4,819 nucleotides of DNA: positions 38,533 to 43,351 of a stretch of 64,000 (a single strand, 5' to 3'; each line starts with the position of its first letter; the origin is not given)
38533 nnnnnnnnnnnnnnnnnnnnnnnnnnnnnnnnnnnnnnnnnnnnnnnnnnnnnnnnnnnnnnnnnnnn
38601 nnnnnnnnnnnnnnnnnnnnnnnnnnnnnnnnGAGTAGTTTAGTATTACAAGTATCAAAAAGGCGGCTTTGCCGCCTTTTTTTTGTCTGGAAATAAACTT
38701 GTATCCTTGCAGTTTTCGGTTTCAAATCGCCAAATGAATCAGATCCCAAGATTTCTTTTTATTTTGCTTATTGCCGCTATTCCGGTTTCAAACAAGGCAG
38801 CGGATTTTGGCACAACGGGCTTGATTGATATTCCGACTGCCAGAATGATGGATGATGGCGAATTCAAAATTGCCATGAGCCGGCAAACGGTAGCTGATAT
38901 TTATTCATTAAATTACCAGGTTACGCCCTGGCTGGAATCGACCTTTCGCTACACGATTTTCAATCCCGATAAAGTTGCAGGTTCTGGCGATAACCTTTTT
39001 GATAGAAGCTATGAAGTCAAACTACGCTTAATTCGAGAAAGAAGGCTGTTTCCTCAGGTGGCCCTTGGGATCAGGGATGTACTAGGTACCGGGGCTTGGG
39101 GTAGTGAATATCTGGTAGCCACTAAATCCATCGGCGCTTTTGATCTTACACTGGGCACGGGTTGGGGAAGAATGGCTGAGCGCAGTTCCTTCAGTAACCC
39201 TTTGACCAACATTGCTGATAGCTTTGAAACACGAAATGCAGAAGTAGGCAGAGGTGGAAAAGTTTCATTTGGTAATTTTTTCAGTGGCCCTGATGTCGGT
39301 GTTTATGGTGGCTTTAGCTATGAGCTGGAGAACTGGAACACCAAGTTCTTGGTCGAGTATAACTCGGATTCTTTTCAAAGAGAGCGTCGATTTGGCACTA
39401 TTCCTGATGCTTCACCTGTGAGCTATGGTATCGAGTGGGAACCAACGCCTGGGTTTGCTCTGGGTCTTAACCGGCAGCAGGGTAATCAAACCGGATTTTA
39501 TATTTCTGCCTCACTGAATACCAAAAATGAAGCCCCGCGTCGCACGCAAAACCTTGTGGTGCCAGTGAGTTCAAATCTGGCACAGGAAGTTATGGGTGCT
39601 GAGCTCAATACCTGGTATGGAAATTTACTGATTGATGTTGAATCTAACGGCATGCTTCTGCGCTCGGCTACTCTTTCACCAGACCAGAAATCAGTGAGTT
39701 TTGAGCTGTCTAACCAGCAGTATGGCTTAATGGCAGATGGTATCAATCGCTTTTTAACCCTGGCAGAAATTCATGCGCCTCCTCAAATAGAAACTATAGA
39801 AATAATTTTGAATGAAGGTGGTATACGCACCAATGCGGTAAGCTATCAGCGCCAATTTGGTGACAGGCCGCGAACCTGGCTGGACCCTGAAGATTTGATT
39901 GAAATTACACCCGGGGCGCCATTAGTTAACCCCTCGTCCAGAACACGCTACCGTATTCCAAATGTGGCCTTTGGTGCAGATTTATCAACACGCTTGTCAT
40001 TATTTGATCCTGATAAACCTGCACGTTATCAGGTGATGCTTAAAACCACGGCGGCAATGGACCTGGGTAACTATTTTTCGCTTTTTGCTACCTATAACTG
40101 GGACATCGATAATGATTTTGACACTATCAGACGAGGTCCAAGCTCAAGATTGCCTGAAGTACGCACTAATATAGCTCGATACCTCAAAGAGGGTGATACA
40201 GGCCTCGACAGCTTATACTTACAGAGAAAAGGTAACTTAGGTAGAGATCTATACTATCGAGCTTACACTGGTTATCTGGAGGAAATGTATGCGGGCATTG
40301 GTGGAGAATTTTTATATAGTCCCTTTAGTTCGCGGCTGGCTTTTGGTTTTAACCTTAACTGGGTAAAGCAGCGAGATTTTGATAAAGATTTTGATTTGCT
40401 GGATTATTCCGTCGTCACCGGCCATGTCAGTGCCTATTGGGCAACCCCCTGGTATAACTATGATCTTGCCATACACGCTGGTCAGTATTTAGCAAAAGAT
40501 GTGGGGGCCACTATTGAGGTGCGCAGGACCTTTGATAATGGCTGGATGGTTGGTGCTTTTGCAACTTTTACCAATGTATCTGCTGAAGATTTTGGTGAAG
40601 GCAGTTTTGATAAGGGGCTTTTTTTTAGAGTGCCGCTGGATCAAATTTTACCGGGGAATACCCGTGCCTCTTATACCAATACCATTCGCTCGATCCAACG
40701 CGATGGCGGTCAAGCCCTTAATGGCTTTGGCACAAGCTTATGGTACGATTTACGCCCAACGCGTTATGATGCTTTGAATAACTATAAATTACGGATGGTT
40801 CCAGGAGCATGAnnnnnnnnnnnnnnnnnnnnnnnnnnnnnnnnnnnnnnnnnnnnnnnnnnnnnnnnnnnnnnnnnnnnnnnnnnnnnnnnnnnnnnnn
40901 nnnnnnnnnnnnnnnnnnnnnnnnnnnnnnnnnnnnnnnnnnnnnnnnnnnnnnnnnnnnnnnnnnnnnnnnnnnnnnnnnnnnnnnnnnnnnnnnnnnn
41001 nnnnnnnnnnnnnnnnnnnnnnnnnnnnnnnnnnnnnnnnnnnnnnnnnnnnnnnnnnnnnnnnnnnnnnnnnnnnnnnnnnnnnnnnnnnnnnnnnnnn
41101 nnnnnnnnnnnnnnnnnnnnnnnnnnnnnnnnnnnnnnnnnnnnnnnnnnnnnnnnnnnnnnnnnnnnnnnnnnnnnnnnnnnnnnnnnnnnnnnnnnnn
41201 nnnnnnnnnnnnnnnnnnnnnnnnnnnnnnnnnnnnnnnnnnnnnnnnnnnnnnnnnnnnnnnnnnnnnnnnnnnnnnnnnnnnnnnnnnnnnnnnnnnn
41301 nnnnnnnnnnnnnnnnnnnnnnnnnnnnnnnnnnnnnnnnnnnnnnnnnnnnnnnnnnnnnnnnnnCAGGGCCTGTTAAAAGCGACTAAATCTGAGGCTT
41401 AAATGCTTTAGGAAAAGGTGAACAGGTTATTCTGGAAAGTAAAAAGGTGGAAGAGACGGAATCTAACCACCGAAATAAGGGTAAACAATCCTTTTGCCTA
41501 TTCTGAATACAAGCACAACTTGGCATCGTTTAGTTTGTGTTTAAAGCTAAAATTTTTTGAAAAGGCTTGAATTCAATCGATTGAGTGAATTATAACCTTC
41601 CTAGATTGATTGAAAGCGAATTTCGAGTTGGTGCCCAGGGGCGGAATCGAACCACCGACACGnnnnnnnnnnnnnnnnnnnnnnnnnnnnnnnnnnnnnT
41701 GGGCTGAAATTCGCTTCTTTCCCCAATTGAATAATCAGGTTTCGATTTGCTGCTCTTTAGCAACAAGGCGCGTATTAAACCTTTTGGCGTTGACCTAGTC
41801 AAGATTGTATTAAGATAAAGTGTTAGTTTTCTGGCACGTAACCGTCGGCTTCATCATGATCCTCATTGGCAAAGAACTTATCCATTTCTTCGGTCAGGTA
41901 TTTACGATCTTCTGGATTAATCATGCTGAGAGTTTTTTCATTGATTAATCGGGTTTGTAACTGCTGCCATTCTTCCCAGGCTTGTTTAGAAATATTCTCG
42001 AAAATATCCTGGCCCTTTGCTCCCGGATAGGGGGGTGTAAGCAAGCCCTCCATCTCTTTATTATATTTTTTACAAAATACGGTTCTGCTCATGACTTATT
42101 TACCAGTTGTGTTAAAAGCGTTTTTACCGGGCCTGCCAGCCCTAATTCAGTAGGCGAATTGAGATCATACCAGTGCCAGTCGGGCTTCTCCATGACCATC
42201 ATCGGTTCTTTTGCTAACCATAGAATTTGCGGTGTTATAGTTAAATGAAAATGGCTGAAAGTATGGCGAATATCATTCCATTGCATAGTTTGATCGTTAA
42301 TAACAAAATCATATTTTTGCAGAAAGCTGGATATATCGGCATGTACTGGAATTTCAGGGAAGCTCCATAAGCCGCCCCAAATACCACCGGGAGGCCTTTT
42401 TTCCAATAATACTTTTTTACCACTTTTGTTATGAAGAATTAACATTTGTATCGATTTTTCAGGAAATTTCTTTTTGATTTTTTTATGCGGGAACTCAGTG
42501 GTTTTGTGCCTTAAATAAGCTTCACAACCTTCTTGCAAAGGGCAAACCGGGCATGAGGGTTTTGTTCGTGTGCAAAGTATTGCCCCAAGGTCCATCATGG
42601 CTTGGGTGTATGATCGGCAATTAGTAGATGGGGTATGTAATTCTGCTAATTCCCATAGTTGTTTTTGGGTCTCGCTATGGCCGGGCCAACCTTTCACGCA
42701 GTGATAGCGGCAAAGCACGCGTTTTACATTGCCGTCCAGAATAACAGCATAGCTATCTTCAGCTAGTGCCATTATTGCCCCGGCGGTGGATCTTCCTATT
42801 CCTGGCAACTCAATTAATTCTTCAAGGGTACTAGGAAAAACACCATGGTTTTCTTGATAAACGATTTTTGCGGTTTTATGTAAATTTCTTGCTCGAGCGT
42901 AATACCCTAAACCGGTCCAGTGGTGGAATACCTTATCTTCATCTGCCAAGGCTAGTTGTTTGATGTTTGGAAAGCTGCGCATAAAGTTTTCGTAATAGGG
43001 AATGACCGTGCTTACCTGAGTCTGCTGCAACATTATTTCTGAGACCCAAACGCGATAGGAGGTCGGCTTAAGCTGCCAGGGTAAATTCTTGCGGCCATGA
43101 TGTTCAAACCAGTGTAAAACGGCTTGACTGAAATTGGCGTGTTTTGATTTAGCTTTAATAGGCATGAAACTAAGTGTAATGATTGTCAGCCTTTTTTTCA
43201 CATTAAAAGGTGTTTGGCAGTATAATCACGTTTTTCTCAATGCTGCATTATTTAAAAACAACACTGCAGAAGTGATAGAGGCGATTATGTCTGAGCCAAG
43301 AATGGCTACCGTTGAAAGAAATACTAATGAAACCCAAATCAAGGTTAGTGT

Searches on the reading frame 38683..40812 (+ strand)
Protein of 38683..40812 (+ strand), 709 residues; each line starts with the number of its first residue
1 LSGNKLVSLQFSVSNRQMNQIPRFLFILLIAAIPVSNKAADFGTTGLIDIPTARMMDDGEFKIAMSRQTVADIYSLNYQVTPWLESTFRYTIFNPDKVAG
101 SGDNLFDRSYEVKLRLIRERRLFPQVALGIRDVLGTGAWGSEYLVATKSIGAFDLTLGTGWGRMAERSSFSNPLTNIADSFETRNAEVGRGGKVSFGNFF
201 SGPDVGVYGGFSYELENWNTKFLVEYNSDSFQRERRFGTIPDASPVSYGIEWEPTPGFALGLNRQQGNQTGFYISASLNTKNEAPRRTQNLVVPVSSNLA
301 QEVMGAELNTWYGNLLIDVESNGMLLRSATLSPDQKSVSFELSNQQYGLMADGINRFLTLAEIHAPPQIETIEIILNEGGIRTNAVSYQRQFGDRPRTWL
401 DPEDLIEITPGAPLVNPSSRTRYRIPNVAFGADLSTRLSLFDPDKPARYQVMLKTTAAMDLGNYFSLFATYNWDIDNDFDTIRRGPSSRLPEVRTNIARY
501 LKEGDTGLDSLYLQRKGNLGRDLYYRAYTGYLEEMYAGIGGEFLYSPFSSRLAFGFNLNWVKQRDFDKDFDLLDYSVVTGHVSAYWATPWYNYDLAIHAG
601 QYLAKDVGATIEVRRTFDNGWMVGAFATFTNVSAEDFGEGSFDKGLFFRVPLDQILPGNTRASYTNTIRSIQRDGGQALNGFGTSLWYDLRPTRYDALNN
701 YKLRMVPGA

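Call 8: search_protein_families(library=pfam, proteins=[window:38683-40812:+], max_evalue=0.001)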
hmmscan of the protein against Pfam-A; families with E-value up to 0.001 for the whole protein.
window:38683-40812:+ (709 aa): 1 family
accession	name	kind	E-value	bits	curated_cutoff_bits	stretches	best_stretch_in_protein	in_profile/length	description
PF06082.17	YjbH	-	1.2e-171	573.3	24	1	40-680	3-647/658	Exopolysaccharide biosynthesis protein YbjH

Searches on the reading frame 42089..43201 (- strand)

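Call 65: search_protein_families(library=pfam, proteins=[window:42089-43201:-], max_evalue=0.00001)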
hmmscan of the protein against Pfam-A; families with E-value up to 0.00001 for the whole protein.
window:42089-43201:- (370 aa): 3 families
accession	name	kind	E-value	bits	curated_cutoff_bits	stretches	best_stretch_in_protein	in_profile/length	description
PF00730.31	HhH-GPD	-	2.3e-24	86.3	26.2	1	53-186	1-106/108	HhH-GPD superfamily base excision DNA repair protein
PF14815.12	NUDIX_4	-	1.8e-21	76.5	35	1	253-364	2-112/113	NUDIX domain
PF00633.29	HHH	-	1.3e-07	31.5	24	1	120-145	4-29/30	Helix-hairpin-helix motif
